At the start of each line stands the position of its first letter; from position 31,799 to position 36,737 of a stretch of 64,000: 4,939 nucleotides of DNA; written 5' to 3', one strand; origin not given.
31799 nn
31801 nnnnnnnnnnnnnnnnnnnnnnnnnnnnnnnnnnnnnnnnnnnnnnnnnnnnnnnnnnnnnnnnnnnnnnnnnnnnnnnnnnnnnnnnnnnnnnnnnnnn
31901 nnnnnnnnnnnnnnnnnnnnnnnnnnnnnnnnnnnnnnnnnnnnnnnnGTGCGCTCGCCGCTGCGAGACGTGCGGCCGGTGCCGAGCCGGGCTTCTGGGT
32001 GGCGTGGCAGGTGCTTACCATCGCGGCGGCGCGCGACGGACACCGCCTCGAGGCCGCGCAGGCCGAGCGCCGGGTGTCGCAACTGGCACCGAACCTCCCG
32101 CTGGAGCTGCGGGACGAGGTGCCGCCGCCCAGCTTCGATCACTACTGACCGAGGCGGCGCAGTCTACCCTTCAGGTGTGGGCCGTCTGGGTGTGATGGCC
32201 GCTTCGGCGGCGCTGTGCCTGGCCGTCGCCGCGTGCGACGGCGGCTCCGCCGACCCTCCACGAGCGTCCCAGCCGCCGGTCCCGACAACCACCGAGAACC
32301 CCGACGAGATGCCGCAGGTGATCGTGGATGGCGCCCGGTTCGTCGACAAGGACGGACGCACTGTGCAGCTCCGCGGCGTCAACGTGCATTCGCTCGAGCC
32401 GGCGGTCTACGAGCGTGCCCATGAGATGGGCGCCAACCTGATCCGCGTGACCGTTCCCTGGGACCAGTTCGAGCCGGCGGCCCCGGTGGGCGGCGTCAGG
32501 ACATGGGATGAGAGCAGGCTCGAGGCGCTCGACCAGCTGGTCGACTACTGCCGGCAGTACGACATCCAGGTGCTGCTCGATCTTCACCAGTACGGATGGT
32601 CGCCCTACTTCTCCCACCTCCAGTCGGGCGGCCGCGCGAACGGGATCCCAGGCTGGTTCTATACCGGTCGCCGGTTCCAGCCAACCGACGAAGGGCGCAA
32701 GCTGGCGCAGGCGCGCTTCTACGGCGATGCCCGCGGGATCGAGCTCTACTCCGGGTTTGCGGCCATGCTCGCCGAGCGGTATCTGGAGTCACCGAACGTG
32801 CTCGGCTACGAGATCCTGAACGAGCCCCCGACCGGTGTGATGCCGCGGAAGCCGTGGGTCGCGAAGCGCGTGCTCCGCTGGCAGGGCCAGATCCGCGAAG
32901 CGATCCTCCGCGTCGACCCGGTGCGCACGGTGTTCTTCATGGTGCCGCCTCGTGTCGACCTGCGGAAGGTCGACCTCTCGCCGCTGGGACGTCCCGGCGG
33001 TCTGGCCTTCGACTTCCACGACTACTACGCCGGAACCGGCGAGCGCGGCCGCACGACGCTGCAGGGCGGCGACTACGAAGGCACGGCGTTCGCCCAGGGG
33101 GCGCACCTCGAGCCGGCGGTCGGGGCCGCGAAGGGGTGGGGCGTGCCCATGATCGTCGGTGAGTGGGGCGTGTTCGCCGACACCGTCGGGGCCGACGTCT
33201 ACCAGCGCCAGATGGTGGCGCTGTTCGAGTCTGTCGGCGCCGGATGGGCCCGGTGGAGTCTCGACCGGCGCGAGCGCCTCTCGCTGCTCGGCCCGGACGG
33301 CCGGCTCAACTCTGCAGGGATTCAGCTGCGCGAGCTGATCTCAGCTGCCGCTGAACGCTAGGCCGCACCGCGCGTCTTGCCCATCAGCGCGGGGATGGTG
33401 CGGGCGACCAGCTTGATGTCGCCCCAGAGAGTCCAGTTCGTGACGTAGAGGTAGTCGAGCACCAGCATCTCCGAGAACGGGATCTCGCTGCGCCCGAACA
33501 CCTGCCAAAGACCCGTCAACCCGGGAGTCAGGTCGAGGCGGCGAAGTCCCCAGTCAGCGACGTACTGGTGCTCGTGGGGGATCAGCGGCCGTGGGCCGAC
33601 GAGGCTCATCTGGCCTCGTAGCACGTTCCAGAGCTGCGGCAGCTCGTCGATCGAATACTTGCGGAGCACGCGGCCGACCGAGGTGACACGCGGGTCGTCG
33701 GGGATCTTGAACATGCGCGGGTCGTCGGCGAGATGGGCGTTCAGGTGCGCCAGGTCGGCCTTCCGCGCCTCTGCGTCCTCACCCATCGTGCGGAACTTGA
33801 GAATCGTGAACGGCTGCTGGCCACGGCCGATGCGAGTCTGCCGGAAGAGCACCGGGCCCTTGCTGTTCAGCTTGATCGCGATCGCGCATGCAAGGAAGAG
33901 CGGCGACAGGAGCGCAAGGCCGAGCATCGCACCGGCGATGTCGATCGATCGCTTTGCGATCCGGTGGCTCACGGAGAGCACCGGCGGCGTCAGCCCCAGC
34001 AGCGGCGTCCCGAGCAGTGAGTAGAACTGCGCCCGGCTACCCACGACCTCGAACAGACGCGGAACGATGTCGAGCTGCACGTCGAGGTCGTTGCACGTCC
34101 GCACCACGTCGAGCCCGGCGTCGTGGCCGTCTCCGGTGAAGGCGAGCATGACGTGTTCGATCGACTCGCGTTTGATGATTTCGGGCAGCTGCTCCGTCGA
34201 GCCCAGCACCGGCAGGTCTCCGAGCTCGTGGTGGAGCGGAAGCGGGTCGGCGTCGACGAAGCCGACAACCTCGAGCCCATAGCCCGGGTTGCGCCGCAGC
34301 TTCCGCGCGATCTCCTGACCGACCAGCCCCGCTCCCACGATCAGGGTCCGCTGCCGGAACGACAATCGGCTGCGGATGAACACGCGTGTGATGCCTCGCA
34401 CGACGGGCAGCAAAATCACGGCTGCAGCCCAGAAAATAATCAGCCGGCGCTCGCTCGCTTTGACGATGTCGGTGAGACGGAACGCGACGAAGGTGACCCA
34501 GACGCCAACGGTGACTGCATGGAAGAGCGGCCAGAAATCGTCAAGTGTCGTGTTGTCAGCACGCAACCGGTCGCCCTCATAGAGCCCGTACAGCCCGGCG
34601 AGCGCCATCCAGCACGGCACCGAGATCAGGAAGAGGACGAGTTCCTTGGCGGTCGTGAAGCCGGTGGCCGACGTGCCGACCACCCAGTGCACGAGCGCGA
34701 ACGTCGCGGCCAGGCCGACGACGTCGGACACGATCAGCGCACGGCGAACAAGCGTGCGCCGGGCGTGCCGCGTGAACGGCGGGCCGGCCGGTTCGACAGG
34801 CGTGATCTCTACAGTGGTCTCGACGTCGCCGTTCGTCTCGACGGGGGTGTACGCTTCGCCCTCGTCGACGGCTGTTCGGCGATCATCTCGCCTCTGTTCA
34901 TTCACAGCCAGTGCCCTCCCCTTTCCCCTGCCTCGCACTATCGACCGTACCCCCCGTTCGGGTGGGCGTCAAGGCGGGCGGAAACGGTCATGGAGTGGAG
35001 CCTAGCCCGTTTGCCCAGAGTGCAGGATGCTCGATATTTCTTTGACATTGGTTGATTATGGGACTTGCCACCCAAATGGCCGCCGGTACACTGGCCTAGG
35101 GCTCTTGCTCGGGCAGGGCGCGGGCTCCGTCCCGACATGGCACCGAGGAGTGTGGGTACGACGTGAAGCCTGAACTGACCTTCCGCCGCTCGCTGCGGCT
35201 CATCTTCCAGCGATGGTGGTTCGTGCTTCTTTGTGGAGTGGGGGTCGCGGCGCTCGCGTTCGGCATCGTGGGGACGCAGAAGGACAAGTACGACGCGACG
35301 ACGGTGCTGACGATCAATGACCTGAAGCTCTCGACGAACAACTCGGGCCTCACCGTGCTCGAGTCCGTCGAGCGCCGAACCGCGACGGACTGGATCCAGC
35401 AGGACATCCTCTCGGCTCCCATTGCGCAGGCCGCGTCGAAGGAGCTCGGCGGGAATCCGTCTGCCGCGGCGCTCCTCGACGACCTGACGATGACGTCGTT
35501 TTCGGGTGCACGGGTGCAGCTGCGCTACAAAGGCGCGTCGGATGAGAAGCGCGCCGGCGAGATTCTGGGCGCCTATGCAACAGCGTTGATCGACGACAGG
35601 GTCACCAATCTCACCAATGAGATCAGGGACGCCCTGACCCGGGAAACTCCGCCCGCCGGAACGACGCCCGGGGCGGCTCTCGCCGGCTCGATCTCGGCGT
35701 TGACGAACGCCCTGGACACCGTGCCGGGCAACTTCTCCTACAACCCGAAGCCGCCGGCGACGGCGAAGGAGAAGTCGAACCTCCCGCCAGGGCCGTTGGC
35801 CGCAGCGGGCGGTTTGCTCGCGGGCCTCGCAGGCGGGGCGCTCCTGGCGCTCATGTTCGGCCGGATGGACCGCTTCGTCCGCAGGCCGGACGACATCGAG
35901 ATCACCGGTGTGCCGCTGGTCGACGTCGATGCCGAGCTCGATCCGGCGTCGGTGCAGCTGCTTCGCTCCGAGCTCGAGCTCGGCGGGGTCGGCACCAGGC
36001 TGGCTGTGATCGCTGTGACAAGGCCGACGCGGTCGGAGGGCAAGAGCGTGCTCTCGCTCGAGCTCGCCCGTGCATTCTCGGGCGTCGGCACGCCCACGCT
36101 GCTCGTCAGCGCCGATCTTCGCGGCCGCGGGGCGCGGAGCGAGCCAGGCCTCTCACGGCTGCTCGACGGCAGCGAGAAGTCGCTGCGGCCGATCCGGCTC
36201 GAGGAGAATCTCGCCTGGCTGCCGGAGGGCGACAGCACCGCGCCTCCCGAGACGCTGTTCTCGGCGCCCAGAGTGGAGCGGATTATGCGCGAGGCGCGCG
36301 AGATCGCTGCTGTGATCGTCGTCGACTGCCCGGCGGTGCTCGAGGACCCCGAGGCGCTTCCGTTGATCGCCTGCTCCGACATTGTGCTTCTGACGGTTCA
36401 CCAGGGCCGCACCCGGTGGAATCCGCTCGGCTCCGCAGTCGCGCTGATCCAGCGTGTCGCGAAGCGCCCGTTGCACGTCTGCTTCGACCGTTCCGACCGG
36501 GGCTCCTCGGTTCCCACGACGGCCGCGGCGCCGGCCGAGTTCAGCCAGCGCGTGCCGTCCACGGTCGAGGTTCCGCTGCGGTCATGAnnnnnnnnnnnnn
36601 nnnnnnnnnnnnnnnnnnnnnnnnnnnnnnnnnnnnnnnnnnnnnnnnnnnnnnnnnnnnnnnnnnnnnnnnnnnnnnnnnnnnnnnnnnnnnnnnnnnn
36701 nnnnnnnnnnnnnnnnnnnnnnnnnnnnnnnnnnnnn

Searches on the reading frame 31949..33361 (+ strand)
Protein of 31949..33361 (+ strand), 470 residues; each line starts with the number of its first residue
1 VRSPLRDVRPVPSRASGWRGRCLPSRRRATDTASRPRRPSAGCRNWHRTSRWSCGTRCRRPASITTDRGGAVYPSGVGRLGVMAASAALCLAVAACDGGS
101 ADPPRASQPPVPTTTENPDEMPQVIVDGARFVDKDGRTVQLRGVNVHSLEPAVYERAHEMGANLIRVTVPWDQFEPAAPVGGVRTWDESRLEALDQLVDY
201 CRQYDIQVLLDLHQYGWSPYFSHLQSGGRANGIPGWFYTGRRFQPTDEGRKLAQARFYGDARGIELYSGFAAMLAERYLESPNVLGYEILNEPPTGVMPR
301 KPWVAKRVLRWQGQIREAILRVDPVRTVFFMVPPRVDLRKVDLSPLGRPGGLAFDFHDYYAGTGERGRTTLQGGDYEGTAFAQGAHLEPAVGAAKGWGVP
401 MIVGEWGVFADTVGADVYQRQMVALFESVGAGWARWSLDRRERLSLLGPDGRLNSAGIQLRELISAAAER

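Call 11: search_protein_families(library=pfam, proteins=[window:31949-33361:+], max_evalue=0.001)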
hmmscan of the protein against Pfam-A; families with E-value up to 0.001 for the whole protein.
window:31949-33361:+ (470 aa): 1 family
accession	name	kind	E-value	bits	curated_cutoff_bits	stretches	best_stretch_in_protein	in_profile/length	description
PF00150.24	Cellulase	-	1.6e-27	97.1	23.5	1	132-439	1-269/272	Cellulase (glycosyl hydrolase family 5)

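Call 60: search_protein_families(library=ncbifam, proteins=[window:31949-33361:+], max_evalue=0.001)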
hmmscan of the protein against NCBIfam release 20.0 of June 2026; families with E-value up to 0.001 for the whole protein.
window:31949-33361:+ (470 aa): 1 family
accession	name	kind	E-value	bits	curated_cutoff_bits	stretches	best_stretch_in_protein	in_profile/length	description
NF051847.1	EndGlycCerase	equivalog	2.5e-09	36.3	700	1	115-296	12-205/455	endoglycoceramidase I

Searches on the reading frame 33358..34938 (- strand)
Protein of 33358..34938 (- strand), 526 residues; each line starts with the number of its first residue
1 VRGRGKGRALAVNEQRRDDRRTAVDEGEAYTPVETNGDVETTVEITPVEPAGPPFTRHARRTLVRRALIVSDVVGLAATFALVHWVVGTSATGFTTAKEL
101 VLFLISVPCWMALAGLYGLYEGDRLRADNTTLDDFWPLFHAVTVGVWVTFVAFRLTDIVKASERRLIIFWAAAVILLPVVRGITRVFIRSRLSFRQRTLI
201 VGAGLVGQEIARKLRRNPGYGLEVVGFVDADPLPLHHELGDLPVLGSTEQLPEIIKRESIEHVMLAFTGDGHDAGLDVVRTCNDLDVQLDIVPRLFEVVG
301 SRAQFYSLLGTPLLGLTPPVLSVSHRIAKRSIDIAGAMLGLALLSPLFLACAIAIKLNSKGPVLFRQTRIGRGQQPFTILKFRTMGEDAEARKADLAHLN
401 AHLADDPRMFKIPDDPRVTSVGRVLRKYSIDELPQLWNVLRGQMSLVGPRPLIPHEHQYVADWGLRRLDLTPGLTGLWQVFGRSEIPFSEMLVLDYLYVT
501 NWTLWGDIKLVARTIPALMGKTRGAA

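Call 11: search_protein_families(library=pfam, proteins=[window:33358-34938:-], max_evalue=0.001)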
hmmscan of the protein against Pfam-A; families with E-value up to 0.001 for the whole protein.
window:33358-34938:- (526 aa): 2 families
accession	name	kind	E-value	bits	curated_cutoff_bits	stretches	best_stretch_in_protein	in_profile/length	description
PF02397.22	Bac_transf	-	1.2e-63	214.3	27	1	329-519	1-178/179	Bacterial sugar transferase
PF13727.12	CoA_binding_3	-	1.3e-15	58.3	25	1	118-293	4-175/175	CoA-binding domain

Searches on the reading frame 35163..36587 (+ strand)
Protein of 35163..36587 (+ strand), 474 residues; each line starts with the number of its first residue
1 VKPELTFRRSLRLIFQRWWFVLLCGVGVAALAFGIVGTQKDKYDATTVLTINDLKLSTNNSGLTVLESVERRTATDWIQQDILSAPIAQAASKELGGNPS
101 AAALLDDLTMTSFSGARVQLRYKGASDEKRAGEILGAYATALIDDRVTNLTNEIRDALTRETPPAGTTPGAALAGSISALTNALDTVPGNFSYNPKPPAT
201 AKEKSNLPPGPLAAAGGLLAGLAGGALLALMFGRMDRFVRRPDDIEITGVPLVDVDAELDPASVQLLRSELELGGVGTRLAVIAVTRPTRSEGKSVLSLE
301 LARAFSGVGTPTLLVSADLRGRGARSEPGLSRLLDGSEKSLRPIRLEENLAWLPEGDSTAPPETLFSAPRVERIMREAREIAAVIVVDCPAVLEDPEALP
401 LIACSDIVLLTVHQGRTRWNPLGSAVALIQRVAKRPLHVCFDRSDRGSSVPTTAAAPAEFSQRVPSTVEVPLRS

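Call 11: search_protein_families(library=pfam, proteins=[window:35163-36587:+], max_evalue=0.001)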
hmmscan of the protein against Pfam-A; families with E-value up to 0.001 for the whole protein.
window:35163-36587:+ (474 aa): 1 family
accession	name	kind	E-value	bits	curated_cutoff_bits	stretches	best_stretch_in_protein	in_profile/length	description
PF02706.20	Wzz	-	4.2e-06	27.4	25.5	1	5-87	3-83/91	Chain length determinant protein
